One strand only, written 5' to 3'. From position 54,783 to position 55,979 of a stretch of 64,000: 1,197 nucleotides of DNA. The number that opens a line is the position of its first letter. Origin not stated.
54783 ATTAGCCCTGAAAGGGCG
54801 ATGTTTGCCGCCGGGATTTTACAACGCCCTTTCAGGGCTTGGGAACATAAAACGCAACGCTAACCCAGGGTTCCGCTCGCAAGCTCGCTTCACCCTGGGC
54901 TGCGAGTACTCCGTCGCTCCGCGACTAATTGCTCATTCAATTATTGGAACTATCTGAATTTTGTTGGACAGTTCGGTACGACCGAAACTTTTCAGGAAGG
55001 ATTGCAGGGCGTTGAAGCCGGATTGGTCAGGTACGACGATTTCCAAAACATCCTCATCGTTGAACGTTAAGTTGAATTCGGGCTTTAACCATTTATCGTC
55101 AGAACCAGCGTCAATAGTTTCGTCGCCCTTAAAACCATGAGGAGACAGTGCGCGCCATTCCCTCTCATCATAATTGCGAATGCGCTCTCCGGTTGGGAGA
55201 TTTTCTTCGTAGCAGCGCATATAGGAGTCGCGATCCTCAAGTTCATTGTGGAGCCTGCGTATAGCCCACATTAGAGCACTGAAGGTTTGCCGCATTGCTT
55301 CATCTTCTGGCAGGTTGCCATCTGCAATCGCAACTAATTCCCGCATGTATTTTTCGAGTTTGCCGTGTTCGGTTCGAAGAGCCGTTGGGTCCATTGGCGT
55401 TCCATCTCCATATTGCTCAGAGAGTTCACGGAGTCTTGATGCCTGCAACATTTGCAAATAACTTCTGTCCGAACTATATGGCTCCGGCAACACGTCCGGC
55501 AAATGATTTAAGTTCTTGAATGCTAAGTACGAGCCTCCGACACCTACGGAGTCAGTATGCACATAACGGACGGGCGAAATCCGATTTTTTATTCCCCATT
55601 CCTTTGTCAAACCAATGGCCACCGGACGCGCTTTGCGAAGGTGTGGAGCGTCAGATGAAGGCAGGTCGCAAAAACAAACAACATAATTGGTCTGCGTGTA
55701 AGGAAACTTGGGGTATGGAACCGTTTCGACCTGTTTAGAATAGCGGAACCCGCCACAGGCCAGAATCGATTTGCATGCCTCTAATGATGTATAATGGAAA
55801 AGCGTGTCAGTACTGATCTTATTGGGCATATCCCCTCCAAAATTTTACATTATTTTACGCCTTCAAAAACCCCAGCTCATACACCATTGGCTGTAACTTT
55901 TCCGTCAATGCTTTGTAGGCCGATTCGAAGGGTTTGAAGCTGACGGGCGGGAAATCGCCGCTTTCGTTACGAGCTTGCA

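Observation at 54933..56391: Two-gene cassette with an AbiGi/DUF2971-like N-terminal motif: candidate abortive-infection or defense module of unknown type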

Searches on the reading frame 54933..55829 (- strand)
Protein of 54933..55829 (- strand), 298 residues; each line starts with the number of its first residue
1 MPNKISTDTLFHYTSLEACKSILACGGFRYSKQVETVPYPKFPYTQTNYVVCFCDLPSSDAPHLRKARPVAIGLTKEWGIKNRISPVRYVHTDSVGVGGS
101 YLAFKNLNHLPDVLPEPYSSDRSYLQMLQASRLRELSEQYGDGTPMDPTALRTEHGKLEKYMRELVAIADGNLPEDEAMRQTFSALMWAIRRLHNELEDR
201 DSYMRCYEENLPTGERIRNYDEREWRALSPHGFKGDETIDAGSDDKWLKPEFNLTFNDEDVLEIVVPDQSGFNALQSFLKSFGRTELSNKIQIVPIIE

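Call 3: search_protein_families(library=pfam, proteins=[window:54933-55829:-], max_evalue=1)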
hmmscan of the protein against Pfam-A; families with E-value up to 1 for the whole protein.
window:54933-55829:- (298 aa): 2 families
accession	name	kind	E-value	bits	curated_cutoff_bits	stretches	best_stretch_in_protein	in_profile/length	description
PF10899.13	AbiGi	-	8.9e-13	49.1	22.4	1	48-262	28-180/185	Putative abortive phage resistance protein AbiGi, antitoxin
PF19979.4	DUF6415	-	0.048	14.9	27.5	1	143-197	12-70/95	Family of unknown function (DUF6415)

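Call 4: search_protein_families(library=padloc, proteins=[window:54933-55829:-], max_evalue=1)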
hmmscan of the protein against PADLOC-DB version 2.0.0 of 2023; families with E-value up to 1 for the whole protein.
window:54933-55829:- (298 aa): 1 family
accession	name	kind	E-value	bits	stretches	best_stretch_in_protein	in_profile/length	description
PDLC02331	AbiGi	-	3.8e-11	40.8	1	34-97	45-111/260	AbiGi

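Call 8: search_protein_families(library=ncbifam, proteins=[window:54933-55829:-], max_evalue=1)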
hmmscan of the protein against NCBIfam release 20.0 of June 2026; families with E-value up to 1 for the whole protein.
window:54933-55829:- (298 aa): 1 family
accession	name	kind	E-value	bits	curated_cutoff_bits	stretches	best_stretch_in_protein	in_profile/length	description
NF042957.1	phage_res_AbiGI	equivalog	0.024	14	300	1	50-96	31-83/249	abortive phage resistance protein AbiGI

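Call 9: search_protein_families(library=phrogs, proteins=[window:54933-55829:-], max_evalue=1)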
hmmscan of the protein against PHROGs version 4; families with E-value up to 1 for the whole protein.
window:54933-55829:- (298 aa): 1 family
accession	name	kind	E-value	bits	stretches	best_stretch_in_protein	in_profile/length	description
phrog_13416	-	unknown function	1.3e-10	42.1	1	7-94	5-92/260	-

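Call 11: find_homologous_proteins(query=window:54933-55829:-)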
Query window:54933-55829:- (298 aa): 278 proteins with E <= 0.001 among 982 candidates; the best 120 are listed.
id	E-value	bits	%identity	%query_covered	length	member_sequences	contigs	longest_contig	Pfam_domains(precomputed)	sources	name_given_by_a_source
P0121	2.7e-203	692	100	100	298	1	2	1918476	PF10899.14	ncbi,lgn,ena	-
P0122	9.4e-137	473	68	100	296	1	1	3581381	PF10899.14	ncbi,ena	-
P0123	5.7e-110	385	57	99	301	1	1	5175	PF10899.14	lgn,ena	-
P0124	2.0e-68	249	45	98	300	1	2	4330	PF10899.14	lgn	-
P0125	3.9e-48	182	37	98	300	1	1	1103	PF10899.14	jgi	jgi:hypothetical protein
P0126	1.1e-44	171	38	99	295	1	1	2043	PF10899.14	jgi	jgi:hypothetical protein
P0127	4.8e-37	146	33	94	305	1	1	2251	PF10899.14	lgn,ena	-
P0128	2.9e-32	130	34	94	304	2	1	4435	PF10899.14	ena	-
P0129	4.4e-31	126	34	96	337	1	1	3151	PF10899.14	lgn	-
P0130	2.8e-30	124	34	89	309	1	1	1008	PF10899.14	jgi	jgi:hypothetical protein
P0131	4.2e-30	123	30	98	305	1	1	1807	PF10899.14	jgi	jgi:hypothetical protein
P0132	5.8e-30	123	35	96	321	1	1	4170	PF10899.14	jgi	-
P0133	7.1e-30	122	33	93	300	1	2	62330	PF10899.14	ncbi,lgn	-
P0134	8.7e-30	122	32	93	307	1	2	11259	PF10899.14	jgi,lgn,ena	jgi:hypothetical protein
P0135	1.1e-29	122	35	89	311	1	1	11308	PF10899.14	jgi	-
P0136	1.7e-29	121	33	96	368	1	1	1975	PF10899.14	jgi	jgi:hypothetical protein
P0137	2.6e-29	121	32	100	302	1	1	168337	PF10899.14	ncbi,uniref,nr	ncbi:hypothetical protein EO244_11710 [Ancylomarina salipaludis]|uniref:DUF2971 domain-containing pr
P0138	4.6e-29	120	31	97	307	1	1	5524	PF10899.14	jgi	jgi:hypothetical protein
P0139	1.8e-28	118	31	94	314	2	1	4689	PF10899.14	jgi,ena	-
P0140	2.1e-28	118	30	94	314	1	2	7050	PF10899.14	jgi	jgi:hypothetical protein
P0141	2.2e-28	118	31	94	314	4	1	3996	PF10899.14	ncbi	-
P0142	2.8e-28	117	31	90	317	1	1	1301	PF10899.14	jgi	jgi:hypothetical protein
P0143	2.8e-28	117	34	93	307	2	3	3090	PF10899.14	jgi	jgi:hypothetical protein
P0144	6.6e-28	116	31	93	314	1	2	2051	PF10899.14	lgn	-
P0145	1.6e-27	115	32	99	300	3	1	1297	PF10899.14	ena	-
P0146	2.4e-27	114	30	94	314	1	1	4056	PF10899.14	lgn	-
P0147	4.8e-27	113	30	94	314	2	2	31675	PF10899.14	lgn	-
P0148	5.6e-27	113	30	94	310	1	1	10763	PF10899.14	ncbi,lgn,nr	ncbi:hypothetical protein FACS1894162_5360 [Bacteroidia bacterium]|nr:hypothetical protein FACS18941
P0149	6.7e-27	113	30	98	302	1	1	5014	PF10899.14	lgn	-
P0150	7.6e-27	113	31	94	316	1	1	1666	PF10899.14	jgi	jgi:hypothetical protein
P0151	9.7e-27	112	29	93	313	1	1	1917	PF10899.14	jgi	-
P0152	1.7e-26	111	30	91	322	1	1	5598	PF10899.14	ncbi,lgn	-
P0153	1.8e-26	111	32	97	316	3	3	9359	PF10899.14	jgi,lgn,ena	jgi:hypothetical protein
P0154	2.2e-26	111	32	93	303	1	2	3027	PF10899.14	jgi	-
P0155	3.3e-26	110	33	93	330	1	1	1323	PF10899.14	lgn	-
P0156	3.8e-26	110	33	95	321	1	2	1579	PF10899.14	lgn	-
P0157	4.3e-26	110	30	94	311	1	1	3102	PF10899.14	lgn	-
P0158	5.4e-26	110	30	94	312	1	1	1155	PF10899.14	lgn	-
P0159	8.8e-26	109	31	97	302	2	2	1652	PF10899.14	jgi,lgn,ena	jgi:hypothetical protein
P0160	8.8e-26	109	29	94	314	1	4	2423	PF10899.14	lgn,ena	-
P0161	9.0e-26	109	30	92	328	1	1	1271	PF10899.14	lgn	-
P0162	1.6e-25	108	32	80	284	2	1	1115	PF10899.14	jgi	jgi:hypothetical protein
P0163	2.5e-25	108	33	95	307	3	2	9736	PF10899.14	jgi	jgi:hypothetical protein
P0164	3.1e-25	107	29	91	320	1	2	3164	PF10899.14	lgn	-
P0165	4.2e-25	107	33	93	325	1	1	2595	PF10899.14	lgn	-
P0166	4.9e-25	107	32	93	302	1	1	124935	PF10899.14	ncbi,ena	-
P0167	5.6e-25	106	30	94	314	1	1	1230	PF10899.14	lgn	-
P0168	1.2e-24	105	29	89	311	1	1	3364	PF10899.14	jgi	jgi:hypothetical protein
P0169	1.3e-24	105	33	88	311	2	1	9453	PF10899.14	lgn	-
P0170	1.8e-24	105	32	80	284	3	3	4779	PF10899.14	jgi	jgi:hypothetical protein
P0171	1.9e-24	105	33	96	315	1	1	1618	PF10899.14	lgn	-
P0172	4.9e-24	103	30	93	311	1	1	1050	PF10899.14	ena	-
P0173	1.8e-23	101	29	88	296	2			PF10899.14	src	-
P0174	2.1e-23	101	32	100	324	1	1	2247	PF10899.14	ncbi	-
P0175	3.7e-23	100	31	93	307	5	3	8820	PF10899.14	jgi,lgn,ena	-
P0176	5.0e-23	100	32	89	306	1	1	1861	PF10899.14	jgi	jgi:hypothetical protein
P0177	6.8e-23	100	29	100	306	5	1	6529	PF10899.14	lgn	-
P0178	1.1e-22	99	29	94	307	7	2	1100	PF10899.14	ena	-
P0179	1.3e-22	99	33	84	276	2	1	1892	PF10899.14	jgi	jgi:hypothetical protein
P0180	2.1e-22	98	29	93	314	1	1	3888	PF10899.14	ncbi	-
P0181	7.7e-22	96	30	94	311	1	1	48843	PF10899.14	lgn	-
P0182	1.1e-21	96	31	79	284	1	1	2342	PF10899.14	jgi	jgi:hypothetical protein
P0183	1.1e-21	96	29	93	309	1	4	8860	PF10899.14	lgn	-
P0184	2.6e-21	94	30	77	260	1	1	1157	PF10899.14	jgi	jgi:hypothetical protein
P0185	1.1e-20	92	33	89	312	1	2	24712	PF10899.14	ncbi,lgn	-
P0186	4.7e-19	87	30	93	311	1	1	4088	PF10899.14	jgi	jgi:hypothetical protein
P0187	6.6e-19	86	30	79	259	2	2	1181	PF10899.14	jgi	jgi:hypothetical protein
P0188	1.3e-18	85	31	79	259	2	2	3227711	PF10899.14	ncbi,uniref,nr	ncbi:abortive infection system antitoxin AbiGi family protein [Echinicola jeungdonensis]|uniref:Abor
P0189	6.7e-18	83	30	91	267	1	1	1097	PF10899.14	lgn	-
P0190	2.4e-16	78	31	78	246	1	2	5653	PF10899.14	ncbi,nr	ncbi:MAG: hypothetical protein KKD21_13230 [Proteobacteria bacterium]|nr:hypothetical protein [Pseud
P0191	3.2e-16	78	30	93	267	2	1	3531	PF10899.14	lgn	-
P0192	8.6e-15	73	29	91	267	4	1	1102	PF10899.14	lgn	-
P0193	8.8e-15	73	30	75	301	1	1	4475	PF10899.14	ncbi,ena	-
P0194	1.6e-14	72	32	75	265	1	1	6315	PF10899.14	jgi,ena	-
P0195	5.6e-14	70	33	76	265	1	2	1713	PF10899.14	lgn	-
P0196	7.0e-14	70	31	75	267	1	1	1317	PF10899.14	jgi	jgi:hypothetical protein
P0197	7.8e-14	70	29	75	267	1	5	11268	PF10899.14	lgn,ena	-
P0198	8.4e-14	70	28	75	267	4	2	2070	PF10899.14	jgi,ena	-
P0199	1.0e-13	69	31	76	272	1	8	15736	PF10899.14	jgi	-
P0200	1.4e-13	69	29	91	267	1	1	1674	PF10899.14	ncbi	-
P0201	1.6e-13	69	42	36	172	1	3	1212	PF10899.14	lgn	-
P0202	1.6e-13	69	29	76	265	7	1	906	PF10899.14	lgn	-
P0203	2.4e-13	68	28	94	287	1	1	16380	PF10899.14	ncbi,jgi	jgi:hypothetical protein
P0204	2.6e-13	68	42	35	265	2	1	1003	PF10899.14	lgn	-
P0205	3.1e-13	68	33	75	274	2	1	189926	PF10899.14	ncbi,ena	-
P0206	1.4e-12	66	31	75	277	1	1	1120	PF10899.14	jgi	jgi:hypothetical protein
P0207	1.5e-12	66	32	76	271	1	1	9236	PF10899.14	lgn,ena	-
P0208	2.4e-12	65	25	98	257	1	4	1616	PF10899.14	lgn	-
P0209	8.1e-12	63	43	32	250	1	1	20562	PF10899.14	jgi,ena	-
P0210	5.5e-11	60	42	29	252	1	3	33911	PF10899.14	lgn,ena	-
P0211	5.5e-11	60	45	32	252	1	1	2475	PF10899.14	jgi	jgi:hypothetical protein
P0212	7.9e-11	60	40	36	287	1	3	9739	PF10899.14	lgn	-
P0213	8.5e-11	60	43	32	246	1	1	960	PF10899.14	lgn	-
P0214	1.5e-10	59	43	31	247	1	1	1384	PF10899.14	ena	-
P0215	2.0e-10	59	36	35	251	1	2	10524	PF10899.14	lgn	-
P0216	2.4e-10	58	42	29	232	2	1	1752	PF10899.14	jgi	jgi:hypothetical protein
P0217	3.1e-10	58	40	29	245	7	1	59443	PF10899.14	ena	-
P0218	3.4e-10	58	40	29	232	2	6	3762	PF10899.14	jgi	jgi:hypothetical protein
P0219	4.6e-10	57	36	32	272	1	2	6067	PF10899.14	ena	-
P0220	4.8e-10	57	41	29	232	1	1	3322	PF10899.14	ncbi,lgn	-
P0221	5.2e-10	57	26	84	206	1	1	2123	PF10899.14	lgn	-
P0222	5.5e-10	57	27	93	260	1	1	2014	PF10899.14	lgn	-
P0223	6.8e-10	57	27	98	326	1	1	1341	PF10899.14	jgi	-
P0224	7.6e-10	57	43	30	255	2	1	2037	PF10899.14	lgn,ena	-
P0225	7.8e-10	57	26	94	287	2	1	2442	PF10899.14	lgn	-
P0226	1.2e-9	56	39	29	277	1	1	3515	PF10899.14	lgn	-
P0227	2.0e-9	55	40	30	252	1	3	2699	PF10899.14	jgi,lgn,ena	jgi:hypothetical protein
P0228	2.2e-9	55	34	50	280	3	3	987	PF10899.14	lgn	-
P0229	2.3e-9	55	33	36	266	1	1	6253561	PF10899.14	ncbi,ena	-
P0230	2.7e-9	55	27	75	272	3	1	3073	PF10899.14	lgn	-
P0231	2.8e-9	55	37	34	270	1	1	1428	PF10899.14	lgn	-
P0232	3.3e-9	55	29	76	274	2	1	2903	PF10899.14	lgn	-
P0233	3.3e-9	55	39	32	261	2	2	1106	PF10899.14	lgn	-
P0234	3.4e-9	55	39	32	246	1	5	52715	PF10899.14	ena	-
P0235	4.3e-9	54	39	32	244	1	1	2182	PF10899.14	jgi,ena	-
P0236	5.8e-9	54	41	30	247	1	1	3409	PF10899.14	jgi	jgi:hypothetical protein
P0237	5.9e-9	54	28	88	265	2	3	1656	PF10899.14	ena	-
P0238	6.7e-9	54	52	14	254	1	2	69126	PF10899.14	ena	-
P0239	1.0e-8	53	33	35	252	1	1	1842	PF10899.14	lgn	-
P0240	1.1e-8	53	42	31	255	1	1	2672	PF10899.14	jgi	jgi:hypothetical protein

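Call 13: find_encoding_contigs(protein=P0122, flank=8000, max_places=3)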
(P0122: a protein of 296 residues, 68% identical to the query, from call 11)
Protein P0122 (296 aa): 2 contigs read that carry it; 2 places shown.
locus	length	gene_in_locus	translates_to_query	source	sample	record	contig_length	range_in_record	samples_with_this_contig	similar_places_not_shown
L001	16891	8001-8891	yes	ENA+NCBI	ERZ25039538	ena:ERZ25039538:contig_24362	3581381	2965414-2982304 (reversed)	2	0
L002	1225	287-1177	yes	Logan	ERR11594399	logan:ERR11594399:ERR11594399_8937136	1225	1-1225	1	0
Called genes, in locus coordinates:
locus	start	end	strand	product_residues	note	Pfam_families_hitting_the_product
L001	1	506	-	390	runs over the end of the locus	PF17785:PUA_3, PF08241:Methyltransf_11 (faint), PF10672:Methyltrans_SAM, PF02475:TRM5-TYW2_MTfase, PF05175:MTS, PF03602:Cons_hypoth95, PF13847:Methyltransf_31, PF13649:Methyltransf_25 (weak), +2 more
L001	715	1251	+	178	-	-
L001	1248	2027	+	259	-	PF00586:AIRS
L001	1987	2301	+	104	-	PF02769:AIRS_C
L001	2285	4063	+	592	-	PF00270:DEAD, PF04851:ResIII (weak), PF00271:Helicase_C, PF16124:RecQ_Zn_bind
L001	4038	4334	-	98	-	-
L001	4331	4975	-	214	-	PF01053:Cys_Met_Meta_PP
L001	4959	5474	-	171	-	PF01053:Cys_Met_Meta_PP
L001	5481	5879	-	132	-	PF01850:PIN (weak)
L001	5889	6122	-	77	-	-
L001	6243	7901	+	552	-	PF01039:Carboxyl_trans, PF03255:ACCA (faint)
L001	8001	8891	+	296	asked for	PF10899:AbiGi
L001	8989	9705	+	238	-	-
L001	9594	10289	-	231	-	PF13505:OMP_b-brl, PF13568:OMP_b-brl_2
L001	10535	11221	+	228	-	-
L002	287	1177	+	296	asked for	PF10899:AbiGi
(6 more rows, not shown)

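Call 16: find_encoding_contigs(protein=P0121, flank=10000, max_places=3)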
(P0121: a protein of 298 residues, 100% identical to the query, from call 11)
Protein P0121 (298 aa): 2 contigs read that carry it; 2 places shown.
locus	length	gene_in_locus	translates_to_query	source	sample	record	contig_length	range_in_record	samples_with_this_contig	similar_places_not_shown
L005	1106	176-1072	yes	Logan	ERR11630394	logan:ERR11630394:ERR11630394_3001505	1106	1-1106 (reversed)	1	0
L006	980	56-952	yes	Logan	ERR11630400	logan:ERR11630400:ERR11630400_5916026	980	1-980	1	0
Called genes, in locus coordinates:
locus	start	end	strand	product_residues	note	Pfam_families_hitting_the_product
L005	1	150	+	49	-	?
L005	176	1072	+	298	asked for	PF10899:AbiGi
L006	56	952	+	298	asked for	PF10899:AbiGi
